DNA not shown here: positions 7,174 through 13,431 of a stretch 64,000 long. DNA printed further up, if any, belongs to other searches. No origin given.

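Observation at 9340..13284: HelD-like helicase ORF runs on for about 1,300 extra codons of low-complexity sequence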

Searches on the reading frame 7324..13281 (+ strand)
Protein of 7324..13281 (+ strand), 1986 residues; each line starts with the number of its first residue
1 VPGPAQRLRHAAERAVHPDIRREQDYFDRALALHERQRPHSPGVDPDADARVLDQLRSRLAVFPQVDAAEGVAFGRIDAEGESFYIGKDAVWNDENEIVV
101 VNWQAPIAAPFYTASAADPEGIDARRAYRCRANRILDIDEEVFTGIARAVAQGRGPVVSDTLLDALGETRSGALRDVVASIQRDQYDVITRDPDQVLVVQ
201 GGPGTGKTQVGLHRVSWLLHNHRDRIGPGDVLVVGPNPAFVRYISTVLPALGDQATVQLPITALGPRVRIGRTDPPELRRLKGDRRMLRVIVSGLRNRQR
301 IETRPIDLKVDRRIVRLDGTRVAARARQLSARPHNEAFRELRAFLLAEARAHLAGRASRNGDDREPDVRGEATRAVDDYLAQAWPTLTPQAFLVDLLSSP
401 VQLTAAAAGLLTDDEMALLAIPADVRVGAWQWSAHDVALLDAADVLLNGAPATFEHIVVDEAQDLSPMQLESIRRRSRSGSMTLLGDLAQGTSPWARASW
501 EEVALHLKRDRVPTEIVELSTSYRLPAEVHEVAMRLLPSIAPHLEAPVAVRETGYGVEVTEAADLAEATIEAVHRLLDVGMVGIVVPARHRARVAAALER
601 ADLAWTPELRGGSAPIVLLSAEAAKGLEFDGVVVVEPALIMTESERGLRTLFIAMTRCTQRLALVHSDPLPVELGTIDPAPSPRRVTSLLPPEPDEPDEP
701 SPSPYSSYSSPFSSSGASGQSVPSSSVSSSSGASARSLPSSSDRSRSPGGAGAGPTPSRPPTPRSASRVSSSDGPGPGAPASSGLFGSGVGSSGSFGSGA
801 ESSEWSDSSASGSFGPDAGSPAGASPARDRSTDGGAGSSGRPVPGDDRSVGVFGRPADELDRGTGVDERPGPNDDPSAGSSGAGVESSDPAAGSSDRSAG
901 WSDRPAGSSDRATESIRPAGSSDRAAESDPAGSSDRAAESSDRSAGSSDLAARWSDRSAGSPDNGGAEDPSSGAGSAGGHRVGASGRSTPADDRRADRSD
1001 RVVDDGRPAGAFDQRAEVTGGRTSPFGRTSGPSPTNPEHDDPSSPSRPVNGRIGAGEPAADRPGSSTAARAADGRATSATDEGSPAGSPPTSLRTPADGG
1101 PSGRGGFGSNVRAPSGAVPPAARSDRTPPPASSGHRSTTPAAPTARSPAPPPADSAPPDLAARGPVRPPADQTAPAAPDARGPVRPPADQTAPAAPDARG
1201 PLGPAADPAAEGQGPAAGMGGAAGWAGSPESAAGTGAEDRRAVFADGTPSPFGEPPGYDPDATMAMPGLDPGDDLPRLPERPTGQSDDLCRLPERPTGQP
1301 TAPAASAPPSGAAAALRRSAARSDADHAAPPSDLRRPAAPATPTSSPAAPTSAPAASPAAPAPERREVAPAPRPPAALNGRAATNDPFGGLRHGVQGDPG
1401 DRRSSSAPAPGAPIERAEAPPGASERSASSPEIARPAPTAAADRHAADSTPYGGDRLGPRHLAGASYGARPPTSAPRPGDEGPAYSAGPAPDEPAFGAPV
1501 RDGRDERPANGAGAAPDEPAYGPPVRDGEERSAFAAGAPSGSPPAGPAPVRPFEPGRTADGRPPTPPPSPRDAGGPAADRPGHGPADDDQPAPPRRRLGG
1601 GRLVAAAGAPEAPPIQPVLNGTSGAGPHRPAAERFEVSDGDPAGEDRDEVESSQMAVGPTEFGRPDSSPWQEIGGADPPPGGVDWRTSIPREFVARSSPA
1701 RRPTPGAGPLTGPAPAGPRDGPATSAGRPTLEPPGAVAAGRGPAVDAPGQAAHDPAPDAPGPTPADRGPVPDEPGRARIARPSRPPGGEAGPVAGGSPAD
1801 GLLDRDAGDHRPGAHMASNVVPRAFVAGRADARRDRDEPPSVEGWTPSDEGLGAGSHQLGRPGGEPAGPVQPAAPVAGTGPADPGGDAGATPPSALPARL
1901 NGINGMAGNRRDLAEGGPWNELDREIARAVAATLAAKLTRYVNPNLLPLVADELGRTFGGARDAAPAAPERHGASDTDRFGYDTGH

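Call 10: find_homologous_proteins(query=window:7324-13281:+, max_evalue=0.00001)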
Query window:7324-13281:+ (1986 aa): 454 proteins with E <= 0.00001 among 8000 candidates; the best 120 are listed.
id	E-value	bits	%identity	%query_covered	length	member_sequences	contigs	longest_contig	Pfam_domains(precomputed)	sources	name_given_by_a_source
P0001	0.0e+0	4222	100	99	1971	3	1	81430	PF13538.13,PF13245.13,PF00580.28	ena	-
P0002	5.0e-206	706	64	26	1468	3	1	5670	PF00580.28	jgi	jgi:hypothetical protein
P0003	7.4e-195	669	66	25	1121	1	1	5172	PF13538.13,PF00580.28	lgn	-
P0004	6.3e-122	427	-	-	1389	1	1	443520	PF13538.13,PF01443.25,PF13245.13,PF00580.28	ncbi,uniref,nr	ncbi:UvrD-helicase domain-containing protein [Actinoplanes bogorensis]|uniref:UvrD-helicase domain-c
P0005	3.9e-120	421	40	33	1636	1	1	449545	PF13538.13,PF01443.25,PF13245.13,PF00580.28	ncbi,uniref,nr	ncbi:UvrD-helicase domain-containing protein [Actinoplanes sp. M2I2]|uniref:UvrD-helicase domain-con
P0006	3.9e-119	418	39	32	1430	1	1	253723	PF13538.13,PF13245.13,PF00580.28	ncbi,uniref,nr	ncbi:UvrD-helicase domain-containing protein [Actinoplanes sp. LDG1-06]|uniref:UvrD-helicase domain-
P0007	5.6e-119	417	39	33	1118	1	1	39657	PF13538.13,PF01443.25,PF13245.13,PF00580.28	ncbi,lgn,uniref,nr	ncbi:UvrD-helicase domain-containing protein [Paractinoplanes hotanensis]|uniref:UvrD-helicase domai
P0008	2.0e-116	409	38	36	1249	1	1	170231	PF13538.13,PF01443.25,PF13245.13,PF00580.28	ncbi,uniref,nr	ncbi:UvrD-helicase domain-containing protein [Paractinoplanes brasiliensis]|uniref:UvrD-helicase dom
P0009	2.0e-116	409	38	36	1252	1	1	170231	PF13538.13,PF01443.25,PF13245.13,PF00580.28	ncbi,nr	ncbi:hypothetical protein Abr02nite_69590 [Paractinoplanes brasiliensis]|nr:hypothetical protein Abr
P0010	6.6e-116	407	40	32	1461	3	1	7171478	PF13538.13,PF13245.13,PF00580.28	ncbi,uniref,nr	ncbi:UvrD-helicase domain-containing protein [Paractinoplanes brasiliensis]|uniref:UvrD-helicase dom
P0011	3.8e-115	404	41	30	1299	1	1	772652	PF13538.13,PF13245.13,PF00580.28,PF02562.23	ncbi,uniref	ncbi:UvrD-helicase domain-containing protein [Actinoplanes sp. URMC 104]|uniref:UvrD-helicase domain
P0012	4.3e-115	404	40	33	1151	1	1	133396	PF13538.13,PF01443.25,PF13245.13,PF00580.28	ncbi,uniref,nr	uniref:UvrD-helicase domain-containing protein n=1 Tax=Paractinoplanes polyasparticus TaxID=2856853 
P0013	3.1e-114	401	39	37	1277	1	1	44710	PF13538.13,PF13245.13,PF00580.28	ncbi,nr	ncbi:MAG: hypothetical protein QG608_437 [Actinomycetota bacterium]|nr:hypothetical protein [Actinom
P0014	3.0e-110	388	41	30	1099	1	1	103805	PF13538.13,PF01443.25,PF13245.13,PF00580.28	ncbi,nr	ncbi:MAG: UvrD-helicase domain-containing protein, partial [Actinomycetota bacterium]|nr:UvrD-helica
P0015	2.9e-109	385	40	33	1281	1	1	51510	PF13538.13,PF13245.13,PF00580.28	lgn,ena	-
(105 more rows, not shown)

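Call 15: find_encoding_contigs(protein=P0002, flank=5000, max_places=3)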
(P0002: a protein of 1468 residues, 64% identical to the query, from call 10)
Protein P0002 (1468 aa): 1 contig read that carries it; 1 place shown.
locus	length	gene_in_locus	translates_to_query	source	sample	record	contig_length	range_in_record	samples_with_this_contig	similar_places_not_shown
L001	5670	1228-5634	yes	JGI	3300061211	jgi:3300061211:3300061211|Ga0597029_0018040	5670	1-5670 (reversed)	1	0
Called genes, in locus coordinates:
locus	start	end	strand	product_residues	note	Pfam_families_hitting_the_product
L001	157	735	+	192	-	PF00903:Glyoxalase, PF13669:Glyoxalase_4 (weak)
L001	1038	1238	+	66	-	-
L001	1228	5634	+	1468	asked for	PF00580:UvrD-helicase (faint)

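Call 16: find_encoding_contigs(protein=P0003, flank=5000, max_places=3)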
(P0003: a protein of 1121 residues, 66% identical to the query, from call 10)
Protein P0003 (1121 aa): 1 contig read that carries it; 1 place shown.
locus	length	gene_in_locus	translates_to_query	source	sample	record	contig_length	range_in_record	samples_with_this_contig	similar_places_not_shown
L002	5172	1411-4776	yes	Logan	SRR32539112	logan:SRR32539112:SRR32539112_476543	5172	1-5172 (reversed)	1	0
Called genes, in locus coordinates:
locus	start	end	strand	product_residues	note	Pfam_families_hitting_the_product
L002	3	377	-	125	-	?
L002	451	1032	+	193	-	PF00903:Glyoxalase, PF13669:Glyoxalase_4 (weak)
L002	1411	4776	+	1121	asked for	PF00580:UvrD-helicase (faint), PF13538:UvrD_C_2 (faint)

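Call 23: find_encoding_contigs(protein=P0001, flank=10000, max_places=2)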
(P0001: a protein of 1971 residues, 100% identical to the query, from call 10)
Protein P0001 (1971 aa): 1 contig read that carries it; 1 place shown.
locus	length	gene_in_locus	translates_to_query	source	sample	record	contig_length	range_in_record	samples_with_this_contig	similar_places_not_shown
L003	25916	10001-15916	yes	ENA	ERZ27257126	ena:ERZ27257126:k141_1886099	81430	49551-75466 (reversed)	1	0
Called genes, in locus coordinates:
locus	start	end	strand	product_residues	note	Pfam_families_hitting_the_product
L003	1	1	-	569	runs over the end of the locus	-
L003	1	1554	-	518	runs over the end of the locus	PF00528:BPD_transp_1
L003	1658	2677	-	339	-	PF01547:SBP_bac_1, PF13531:SBP_bac_11, PF13416:SBP_bac_8, PF13343:SBP_bac_6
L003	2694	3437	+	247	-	PF00535:Glycos_transf_2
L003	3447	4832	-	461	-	PF01266:DAO, PF01593:Amino_oxidase, PF07992:Pyr_redox_2 (faint), PF12831:FAD_oxidored, PF13450:NAD_binding_8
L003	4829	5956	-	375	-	PF00005:ABC_tran, PF13304:AAA_21 (faint), PF08402:TOBE_2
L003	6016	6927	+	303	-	PF01370:Epimerase, PF04321:RmlD_sub_bind, PF07993:NAD_binding_4 (faint), PF16363:GDP_Man_Dehyd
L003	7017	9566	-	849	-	PF00933:Glyco_hydro_3, PF01915:Glyco_hydro_3_C, PF07691:PA14, PF14310:Fn3-like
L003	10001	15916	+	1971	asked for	PF00580:UvrD-helicase (faint), PF13245:AAA_19 (faint), PF13538:UvrD_C_2 (faint)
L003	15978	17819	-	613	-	PF27448:Rph_4th (weak), PF00391:PEP-utilizers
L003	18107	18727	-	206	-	PF00440:TetR_N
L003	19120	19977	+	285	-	PF01381:HTH_3, PF12844:HTH_19, PF13443:HTH_26 (weak), PF13560:HTH_31, PF19054:DUF5753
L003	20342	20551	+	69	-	PF04149:DUF397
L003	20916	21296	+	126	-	-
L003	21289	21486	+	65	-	-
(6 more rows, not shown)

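Call 24: find_encoding_contigs(protein=P0010, flank=8000, max_places=2)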
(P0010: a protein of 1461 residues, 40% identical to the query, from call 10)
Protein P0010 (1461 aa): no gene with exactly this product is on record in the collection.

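Call 52: find_encoding_contigs(protein=P0005, flank=6000, max_places=1)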
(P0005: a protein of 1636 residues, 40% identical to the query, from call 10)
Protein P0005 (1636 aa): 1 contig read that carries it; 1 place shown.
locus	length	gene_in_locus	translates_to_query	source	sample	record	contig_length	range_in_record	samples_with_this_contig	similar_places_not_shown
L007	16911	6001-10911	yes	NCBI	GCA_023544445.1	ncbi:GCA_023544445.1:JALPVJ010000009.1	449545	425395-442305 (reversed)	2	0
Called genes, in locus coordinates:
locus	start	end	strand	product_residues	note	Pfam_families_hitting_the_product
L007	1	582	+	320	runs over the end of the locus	-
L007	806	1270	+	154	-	PF00486:Trans_reg_C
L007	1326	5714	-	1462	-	PF00082:Peptidase_S8, PF13620:CarboxypepD_reg, PF01344:Kelch_1, PF13415:Beta-prop_FBX42, PF24681:Kelch_KLHDC2_KLHL20_DRC7, PF24981:Beta-prop_ATRN-LZTR1, PF25210:Kelch_FKB95, PF01344:Kelch_1, +12 more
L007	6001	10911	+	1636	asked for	PF01443:Viral_helicase1 (faint), PF13245:AAA_19 (faint), PF00580:UvrD-helicase (weak), PF13538:UvrD_C_2 (weak)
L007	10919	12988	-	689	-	PF00041:fn3, PF00553:CBM_2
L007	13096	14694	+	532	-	PF05977:MFS_3, PF07690:MFS_1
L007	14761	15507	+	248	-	PF01740:STAS (weak), PF13466:STAS_2 (weak), PF13581:HATPase_c_2 (weak)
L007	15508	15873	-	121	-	-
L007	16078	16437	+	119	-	PF13466:STAS_2, PF01740:STAS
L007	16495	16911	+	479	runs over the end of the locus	-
